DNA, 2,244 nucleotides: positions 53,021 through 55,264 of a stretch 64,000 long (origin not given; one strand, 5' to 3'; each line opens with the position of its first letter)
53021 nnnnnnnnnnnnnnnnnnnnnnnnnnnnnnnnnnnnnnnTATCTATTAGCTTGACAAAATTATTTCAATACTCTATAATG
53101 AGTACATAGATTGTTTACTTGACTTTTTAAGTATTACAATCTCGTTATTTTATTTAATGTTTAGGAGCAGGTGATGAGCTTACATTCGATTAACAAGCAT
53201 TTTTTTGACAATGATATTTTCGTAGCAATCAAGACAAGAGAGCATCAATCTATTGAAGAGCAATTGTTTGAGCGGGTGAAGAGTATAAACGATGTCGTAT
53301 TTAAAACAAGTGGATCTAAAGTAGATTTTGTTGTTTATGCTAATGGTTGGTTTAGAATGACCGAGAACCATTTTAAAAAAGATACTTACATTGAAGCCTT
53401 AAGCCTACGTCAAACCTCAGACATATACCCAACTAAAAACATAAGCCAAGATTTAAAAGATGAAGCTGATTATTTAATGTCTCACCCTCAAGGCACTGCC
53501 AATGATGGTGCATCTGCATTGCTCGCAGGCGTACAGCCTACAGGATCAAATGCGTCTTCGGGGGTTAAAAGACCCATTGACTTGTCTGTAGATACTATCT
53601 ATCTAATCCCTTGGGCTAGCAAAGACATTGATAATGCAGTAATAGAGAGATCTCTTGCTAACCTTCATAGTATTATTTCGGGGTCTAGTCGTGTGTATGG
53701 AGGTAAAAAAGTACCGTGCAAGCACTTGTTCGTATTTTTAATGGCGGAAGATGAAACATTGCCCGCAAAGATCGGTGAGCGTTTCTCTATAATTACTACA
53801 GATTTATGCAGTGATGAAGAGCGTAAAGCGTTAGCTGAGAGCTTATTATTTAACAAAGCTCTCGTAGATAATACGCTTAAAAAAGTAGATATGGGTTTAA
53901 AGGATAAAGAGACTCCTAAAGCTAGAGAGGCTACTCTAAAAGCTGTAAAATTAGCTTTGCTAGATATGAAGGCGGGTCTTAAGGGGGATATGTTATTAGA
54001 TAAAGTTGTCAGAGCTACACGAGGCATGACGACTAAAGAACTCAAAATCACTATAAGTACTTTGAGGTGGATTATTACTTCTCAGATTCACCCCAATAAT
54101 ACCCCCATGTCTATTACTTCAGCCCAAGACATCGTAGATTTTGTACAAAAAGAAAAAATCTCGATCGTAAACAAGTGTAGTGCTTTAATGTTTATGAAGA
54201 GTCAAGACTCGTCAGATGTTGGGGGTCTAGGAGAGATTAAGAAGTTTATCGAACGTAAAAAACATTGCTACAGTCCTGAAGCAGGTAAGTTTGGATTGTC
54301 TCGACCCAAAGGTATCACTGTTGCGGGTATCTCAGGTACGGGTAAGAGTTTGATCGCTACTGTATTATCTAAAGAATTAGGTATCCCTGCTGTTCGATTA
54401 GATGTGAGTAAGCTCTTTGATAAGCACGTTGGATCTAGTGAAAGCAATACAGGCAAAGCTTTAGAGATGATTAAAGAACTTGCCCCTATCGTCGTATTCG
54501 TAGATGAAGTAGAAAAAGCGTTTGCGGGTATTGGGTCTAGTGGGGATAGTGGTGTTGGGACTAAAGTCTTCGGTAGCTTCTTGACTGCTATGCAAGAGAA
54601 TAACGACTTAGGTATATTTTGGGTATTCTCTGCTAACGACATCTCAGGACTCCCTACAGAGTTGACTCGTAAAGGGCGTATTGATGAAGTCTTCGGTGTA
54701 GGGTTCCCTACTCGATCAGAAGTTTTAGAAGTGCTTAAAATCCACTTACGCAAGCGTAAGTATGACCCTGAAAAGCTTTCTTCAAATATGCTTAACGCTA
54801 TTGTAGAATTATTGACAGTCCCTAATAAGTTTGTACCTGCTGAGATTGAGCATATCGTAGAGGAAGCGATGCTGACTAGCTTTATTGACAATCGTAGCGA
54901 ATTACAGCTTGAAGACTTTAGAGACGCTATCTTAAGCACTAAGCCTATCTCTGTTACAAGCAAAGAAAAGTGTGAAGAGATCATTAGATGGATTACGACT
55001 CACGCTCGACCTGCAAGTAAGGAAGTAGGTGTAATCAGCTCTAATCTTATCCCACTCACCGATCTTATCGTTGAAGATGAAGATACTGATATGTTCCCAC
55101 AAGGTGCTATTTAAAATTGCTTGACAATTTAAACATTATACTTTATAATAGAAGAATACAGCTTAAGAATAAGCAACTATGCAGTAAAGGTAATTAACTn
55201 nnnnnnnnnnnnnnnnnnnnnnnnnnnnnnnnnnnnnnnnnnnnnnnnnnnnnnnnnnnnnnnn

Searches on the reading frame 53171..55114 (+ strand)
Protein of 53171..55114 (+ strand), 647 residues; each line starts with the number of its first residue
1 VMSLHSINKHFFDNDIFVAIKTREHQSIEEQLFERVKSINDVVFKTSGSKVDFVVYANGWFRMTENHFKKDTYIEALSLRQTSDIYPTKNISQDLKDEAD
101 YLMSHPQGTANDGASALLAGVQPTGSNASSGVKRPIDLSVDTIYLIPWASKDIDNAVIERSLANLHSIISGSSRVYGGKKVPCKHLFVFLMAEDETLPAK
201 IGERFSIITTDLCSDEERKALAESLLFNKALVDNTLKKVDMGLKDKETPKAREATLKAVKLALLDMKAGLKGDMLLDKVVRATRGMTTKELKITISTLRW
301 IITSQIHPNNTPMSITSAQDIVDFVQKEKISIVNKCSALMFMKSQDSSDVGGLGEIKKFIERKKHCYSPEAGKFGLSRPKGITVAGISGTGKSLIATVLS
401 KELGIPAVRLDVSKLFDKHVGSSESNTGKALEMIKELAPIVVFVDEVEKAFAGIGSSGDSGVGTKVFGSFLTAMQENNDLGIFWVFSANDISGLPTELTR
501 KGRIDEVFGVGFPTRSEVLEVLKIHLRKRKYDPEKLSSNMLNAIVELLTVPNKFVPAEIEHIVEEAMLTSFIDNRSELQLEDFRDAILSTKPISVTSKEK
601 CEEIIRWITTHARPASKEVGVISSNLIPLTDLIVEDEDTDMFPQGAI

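Call 63: search_protein_families(library=phrogs, proteins=[window:53171-55114:+], max_evalue=0.00001)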
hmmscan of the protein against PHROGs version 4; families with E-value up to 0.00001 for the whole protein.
window:53171-55114:+ (647 aa): 5 families
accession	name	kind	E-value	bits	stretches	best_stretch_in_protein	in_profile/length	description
phrog_8638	-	unknown function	1.1e-96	325.7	1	273-618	210-541/568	-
phrog_10401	-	other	6.3e-31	108.8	1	358-575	440-649/667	ATPase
phrog_3757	-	unknown function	3e-21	77.2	1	357-599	106-330/367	-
phrog_30773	-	unknown function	3.9e-18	66.1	1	335-587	147-401/666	-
phrog_9172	-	unknown function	1.1e-09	38.6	1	379-450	107-178/509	-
